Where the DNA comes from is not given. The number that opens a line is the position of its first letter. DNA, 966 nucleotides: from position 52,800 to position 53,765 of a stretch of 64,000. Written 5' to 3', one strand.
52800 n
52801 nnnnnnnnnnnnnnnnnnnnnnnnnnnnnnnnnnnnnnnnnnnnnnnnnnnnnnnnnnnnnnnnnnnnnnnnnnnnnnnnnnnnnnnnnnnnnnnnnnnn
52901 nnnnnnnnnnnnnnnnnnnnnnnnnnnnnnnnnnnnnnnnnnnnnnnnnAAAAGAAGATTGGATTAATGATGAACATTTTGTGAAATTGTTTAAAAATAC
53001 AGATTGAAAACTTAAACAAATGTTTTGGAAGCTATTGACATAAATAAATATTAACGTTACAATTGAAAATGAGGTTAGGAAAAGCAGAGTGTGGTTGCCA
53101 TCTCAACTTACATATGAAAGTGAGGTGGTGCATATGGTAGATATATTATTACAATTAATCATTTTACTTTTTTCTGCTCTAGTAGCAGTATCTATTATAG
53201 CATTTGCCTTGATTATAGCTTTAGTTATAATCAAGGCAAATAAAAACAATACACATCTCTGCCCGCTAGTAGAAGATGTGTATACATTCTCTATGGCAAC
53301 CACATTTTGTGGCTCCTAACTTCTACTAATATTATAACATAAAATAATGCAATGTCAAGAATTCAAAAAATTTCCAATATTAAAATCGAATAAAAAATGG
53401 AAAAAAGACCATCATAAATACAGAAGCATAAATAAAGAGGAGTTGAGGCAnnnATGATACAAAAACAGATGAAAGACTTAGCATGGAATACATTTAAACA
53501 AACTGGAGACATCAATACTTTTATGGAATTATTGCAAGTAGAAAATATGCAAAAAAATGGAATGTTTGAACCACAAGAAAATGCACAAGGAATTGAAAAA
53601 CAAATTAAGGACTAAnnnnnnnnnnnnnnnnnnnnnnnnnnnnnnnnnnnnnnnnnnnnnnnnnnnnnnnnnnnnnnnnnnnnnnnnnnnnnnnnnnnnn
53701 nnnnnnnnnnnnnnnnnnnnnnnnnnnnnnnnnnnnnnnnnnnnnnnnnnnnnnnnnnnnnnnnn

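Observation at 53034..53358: Candidate type I toxin-antitoxin module between era and yqzL/recO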

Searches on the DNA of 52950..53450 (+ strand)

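Call 45: search_dna_similar(query=window:53015-53363:+, collection=phages, mode=distant, max_evalue=0.01)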
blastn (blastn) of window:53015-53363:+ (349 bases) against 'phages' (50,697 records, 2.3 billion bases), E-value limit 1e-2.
No match.

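Call 46: search_dna_similar(query=window:53015-53363:+, collection=plasmids, mode=distant, max_evalue=0.01)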
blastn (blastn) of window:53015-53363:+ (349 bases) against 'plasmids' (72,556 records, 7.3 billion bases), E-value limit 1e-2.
No match.

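Call 65: search_rna_families(source=window, start=52950, end=53450, threshold=evalue, max_evalue=10)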
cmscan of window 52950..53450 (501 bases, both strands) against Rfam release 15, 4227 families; matches with E-value up to 10: 21.
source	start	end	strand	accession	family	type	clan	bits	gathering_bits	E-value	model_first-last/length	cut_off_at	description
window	53203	53289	+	RF00401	SNORA20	Gene; snRNA; snoRNA; HACA-box;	CL00030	24.5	60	0.1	1-128/128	no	Small nucleolar RNA SNORA20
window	53192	53249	-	RF03578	mir-3910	Gene; miRNA;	-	24.1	95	0.02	1-82/82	no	mir-3910 microRNA precursor family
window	53193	53252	-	RF04246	MIR169_8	Gene; miRNA;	CL00098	20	107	0.37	1-137/137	no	MIR169_8 microRNA precursor family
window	53202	53245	-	RF02688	RAGATH-13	Gene; ribozyme;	-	19.9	80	0.28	1-95/95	no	RAGATH-13 RNA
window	53186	53289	+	RF02316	TtnuHACA9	Gene; snRNA; snoRNA; HACA-box;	-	18.9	100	1.6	1-135/135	no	Tetrahymena snoRNA TtnuHACA9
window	53192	53255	-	RF00239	mir-124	Gene; miRNA;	-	18.1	49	0.27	1-72/72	no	mir-124 microRNA precursor family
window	52967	53030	+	RF02294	TtnuCD18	Gene; snRNA; snoRNA; CD-box;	-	17.9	55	9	1-58/58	no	Tetrahymena snoRNA TtnuCD18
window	53196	53247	-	RF03668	mir-1788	Gene; miRNA;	-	17.5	57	0.43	1-77/77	no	mir-1788 microRNA precursor family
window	53175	53252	-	RF00739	MIR476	Gene; miRNA;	-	17.5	80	2.5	1-92/92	no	MIR476 microRNA precursor family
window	53200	53281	+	RF02607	AbsR25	Gene; sRNA;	-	17.4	47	1.6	1-164/164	no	Acinetobacter sRNA 25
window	52962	53032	+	RF01164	SNORD107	Gene; snRNA; snoRNA; CD-box;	-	17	50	2.5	1-74/74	no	Small nucleolar RNA SNORD107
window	53175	53249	+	RF02527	SSRC38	Gene; sRNA;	-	16.5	80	1.8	1-166/166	no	Streptococcus sRNA SSRC38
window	53371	53403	+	RF03187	MIR1512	Gene; miRNA;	-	16.4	79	2.8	32-64/94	no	MIR1512 microRNA precursor family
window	53202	53241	-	RF03747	mir-4536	Gene; miRNA;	-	16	76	5.2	1-88/88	no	mir-4536 microRNA precursor family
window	53202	53241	+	RF03754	mir-3116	Gene; miRNA;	-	15.8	65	2.6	1-68/68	no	mir-3116 microRNA precursor family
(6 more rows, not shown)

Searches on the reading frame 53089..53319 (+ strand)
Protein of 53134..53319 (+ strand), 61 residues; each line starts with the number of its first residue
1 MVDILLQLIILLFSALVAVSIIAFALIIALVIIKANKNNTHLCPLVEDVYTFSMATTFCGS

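Call 5: search_protein_families(library=pfam, proteins=[window:53134-53319:+, window:53089-53319:+], max_evalue=1)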
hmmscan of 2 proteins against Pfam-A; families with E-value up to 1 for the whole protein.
window:53134-53319:+ (61 aa): 2 families
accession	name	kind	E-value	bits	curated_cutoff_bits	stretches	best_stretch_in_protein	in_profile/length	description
PF20082.4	DUF6476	-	0.097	13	24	1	6-41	6-41/91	Family of unknown function (DUF6476)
PF19484.4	DUF6020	-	0.2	10.4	28.3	1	1-54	301-353/604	Family of unknown function (DUF6020)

window:53089-53319:+ (76 aa): 2 families
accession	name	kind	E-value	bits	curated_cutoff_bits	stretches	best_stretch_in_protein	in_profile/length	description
PF19484.4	DUF6020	-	0.031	13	28.3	1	14-69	299-353/604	Family of unknown function (DUF6020)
PF18927.5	CrtO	-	0.058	14.1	27.3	1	8-46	63-101/123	Glycosyl-4,4'-diaponeurosporenoate acyltransferase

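Call 6: find_homologous_proteins(query=window:53134-53319:+, max_evalue=10)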
Query window:53134-53319:+ (61 aa): 8 proteins with E <= 10 among 11 candidates.
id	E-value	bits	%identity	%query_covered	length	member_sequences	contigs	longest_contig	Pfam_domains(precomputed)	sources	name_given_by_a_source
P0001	2.1e-28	114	100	100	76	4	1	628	-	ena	-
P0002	2.6e-12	64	93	75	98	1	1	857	-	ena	-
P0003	9.5e-4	37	97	54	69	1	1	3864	-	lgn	-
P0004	1.1e-3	37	100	33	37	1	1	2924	-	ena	-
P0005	3.5e-3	35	100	33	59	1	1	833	-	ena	-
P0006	4.9e-3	35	95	33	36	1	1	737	-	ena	-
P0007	2.1e-2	33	81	51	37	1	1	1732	-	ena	-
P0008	4.4e-2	32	79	54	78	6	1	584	-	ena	-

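Call 12: find_encoding_contigs(protein=P0003, flank=5000)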
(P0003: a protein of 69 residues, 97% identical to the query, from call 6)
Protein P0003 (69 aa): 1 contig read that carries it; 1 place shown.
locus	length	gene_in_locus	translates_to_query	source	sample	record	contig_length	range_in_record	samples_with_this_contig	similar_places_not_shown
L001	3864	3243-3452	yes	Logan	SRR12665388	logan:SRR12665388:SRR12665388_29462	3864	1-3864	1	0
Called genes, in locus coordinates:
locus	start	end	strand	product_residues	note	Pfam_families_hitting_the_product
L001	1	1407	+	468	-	?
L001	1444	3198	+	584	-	PF00111:Fer2, PF13510:Fer2_4, PF10588:NADH-G_4Fe-4S_3, PF22117:Fer4_Nqo3, PF12838:Fer4_7, PF00037:Fer4 (weak), PF02906:Fe_hyd_lg_C, PF02256:Fe_hyd_SSU, +1 more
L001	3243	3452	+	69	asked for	-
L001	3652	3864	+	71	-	?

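Call 13: find_encoding_contigs(protein=P0004, flank=5000)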
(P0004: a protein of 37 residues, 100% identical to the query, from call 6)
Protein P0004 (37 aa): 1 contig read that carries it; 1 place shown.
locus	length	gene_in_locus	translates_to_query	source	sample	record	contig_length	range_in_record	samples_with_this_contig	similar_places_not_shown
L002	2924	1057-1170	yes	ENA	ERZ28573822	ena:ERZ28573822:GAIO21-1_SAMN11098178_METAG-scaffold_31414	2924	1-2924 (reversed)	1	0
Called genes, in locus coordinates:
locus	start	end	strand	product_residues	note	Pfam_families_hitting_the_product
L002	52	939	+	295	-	PF02588:YitT_membrane, PF19700:DUF6198, PF10035:DUF2179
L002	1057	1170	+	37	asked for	-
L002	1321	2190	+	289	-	PF07934:OGG_N, PF00730:HhH-GPD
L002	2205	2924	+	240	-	?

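Call 14: find_encoding_contigs(protein=P0007, flank=5000)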
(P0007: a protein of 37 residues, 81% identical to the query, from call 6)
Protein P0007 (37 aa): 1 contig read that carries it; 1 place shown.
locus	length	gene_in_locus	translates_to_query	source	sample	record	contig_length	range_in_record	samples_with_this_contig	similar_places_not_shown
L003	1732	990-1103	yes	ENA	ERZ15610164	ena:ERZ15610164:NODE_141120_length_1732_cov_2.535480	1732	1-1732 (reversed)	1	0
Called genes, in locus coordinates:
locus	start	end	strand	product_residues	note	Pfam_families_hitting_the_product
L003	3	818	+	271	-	?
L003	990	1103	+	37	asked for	-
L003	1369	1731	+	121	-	?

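Call 22: search_protein_families(library=ncbifam, proteins=[window:53134-53319:+], max_evalue=10)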
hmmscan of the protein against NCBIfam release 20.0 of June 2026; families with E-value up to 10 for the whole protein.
window:53134-53319:+ (61 aa): 1 family
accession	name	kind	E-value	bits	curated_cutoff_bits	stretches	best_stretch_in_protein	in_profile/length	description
NF008302.0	PRK11091.1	equivalog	0.63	8.1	838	1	2-52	12-62/779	aerobic respiration two-component sensor histidine kinase ArcB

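Call 24: search_protein_families(library=padloc, proteins=[window:53134-53319:+], max_evalue=10)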
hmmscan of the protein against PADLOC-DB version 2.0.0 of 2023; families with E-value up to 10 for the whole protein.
window:53134-53319:+ (61 aa): 0 families

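Call 62: find_encoding_contigs(protein=P0002, flank=3000)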
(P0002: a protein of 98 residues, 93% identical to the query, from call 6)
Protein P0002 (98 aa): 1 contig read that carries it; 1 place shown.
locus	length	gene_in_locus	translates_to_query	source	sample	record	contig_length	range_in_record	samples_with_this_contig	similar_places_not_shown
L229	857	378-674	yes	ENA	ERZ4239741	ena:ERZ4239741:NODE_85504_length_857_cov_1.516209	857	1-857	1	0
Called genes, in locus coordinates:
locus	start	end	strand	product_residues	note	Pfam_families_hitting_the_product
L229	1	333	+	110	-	?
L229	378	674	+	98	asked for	-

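Call 63: find_encoding_contigs(protein=P0001, flank=3000)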
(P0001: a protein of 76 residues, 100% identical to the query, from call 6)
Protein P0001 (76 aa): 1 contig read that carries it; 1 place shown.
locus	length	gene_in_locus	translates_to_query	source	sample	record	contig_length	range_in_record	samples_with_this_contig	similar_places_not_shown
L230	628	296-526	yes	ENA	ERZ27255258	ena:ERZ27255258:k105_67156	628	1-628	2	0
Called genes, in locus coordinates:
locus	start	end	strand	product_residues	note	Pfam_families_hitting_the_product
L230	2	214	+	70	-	?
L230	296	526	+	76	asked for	-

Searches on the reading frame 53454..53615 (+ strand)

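Call 5: search_protein_families(library=pfam, proteins=[window:53454-53615:+], max_evalue=1)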
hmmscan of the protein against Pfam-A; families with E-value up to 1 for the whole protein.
window:53454-53615:+ (53 aa): 2 families
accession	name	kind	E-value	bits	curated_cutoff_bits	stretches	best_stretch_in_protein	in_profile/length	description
PF14006.11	YqzL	-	1.5e-05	25.6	27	1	8-35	1-28/44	YqzL-like protein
PF17938.6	TetR_C_29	-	0.067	13.8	26.2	1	4-49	3-48/119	Tetracyclin repressor-like, C-terminal domain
